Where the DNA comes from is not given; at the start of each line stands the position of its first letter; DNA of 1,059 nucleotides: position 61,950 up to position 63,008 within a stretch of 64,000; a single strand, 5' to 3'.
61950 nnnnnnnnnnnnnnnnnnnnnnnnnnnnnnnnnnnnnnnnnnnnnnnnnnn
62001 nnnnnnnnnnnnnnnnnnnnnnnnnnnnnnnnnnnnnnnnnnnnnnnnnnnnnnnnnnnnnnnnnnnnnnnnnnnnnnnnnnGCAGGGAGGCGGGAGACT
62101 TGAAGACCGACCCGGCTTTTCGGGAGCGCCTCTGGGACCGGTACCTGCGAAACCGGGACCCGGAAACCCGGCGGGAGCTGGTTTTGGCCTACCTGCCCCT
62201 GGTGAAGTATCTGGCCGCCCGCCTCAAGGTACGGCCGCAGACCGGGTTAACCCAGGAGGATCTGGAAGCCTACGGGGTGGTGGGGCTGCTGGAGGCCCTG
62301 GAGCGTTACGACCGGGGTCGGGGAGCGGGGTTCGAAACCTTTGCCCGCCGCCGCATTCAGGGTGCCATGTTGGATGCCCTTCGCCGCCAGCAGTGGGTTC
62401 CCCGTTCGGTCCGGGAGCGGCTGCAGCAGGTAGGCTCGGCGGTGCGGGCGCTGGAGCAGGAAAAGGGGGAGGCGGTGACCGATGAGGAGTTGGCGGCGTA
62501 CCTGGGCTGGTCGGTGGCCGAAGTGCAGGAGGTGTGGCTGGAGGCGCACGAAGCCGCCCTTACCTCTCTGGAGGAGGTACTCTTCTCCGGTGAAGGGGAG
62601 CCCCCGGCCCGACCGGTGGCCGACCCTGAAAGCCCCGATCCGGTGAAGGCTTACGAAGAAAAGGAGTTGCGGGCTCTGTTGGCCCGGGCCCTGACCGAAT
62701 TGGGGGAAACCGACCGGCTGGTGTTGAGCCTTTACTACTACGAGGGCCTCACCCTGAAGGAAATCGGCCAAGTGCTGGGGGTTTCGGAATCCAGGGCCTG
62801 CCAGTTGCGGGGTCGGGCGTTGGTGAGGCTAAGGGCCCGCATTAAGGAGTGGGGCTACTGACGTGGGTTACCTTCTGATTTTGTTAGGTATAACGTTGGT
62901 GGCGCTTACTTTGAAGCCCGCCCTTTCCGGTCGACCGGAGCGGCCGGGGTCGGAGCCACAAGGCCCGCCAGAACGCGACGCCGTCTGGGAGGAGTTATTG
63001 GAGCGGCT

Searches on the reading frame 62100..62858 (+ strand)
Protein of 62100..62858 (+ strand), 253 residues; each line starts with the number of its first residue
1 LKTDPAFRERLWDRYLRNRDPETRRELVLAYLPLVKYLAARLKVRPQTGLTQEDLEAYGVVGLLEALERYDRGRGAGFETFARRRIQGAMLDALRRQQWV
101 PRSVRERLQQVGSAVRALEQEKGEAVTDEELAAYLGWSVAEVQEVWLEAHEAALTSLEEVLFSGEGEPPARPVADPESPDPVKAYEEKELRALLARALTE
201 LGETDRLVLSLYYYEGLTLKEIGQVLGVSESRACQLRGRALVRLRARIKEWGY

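Call 87: search_protein_families(library=pfam, proteins=[window:62100-62858:+], max_evalue=0.001)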
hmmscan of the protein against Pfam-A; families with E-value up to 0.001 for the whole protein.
window:62100-62858:+ (253 aa): 5 families
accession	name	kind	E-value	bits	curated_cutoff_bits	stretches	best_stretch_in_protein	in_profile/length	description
PF04545.22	Sigma70_r4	-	5.6e-16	58.2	24.1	1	197-246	1-50/50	Sigma-70, region 4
PF04542.20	Sigma70_r2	-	5.2e-15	55.4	24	1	27-99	1-70/71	Sigma-70 region 2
PF08281.18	Sigma70_r4_2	-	1.7e-08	34.4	25.7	1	193-244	3-54/54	Sigma-70, region 4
PF04539.22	Sigma70_r3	-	3.1e-08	34.1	25.3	1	106-158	1-53/78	Sigma-70 region 3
PF13384.12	HTH_23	-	1.2e-05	25.4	24.6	0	203-237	4-38/50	Homeodomain-like domain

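Call 88: search_protein_families(library=ncbifam, proteins=[window:62100-62858:+], max_evalue=0.001)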
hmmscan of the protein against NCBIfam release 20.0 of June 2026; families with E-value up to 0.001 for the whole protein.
window:62100-62858:+ (253 aa): 70 families (the best 25 are shown)
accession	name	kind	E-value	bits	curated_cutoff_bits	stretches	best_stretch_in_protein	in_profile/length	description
TIGR02479.1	FliA_WhiG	subfamily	1.1e-71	241.1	189.6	1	27-248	1-223/224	FliA/WhiG family RNA polymerase sigma factor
NF004935.0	PRK06288.1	equivalog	4.8e-71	239.5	343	1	7-250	18-264/270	RNA polymerase sigma factor WhiG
NF005413.0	PRK06986.1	subfamily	1.9e-66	224.3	201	1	22-251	13-239/241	RNA polymerase sigma factor FliA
NF005809.0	PRK07670.1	equivalog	3.4e-58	197.1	326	1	9-249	10-251/255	FliA/WhiG family RNA polymerase sigma factor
NF004572.0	PRK05911.1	equivalog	8.9e-49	166.2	378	1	11-248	12-253/257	RNA polymerase sigma factor sigma-28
NF009091.0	PRK12427.1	equivalog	3.9e-36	124.9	339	1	25-242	18-225/233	FliA/WhiG family RNA polymerase sigma factor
TIGR02937.1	sigma70-ECF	superfamily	9.6e-32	109.9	42.9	1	23-247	2-164/165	sigma-70 family RNA polymerase sigma factor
TIGR02980.1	SigBFG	subfamily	6.8e-30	104.4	234.35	1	22-248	3-226/227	SigB/SigF/SigG family RNA polymerase sigma factor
NF005644.0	PRK07408.1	subfamily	2.6e-24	86.2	261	1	10-230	15-235/258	RNA polymerase sigma factor SigF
NF005514.0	PRK07122.1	subfamily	6.5e-24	84.5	372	1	23-248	41-263/264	RNA polymerase sigma factor SigF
TIGR02394.1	rpoS_proteo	equivalog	1.3e-23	83.9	378.7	1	14-251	38-277/285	RNA polymerase sigma factor RpoS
TIGR02941.1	Sigma_B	equivalog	3.1e-21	76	315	1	13-248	20-253/255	RNA polymerase sigma factor SigB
TIGR02393.1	RpoD_Cterm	equivalog_domain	1.5e-20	73.9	354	1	25-249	3-229/238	RNA polymerase sigma factor RpoD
NF004207.0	PRK05657.1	equivalog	9.6e-20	71.2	394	1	9-250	76-319/329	RNA polymerase sigma factor RpoS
TIGR02997.1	Sig70-cyanoRpoD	subfamily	1.5e-19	70.4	384.5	1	23-245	75-298/298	RNA polymerase sigma factor, RpoD/SigA family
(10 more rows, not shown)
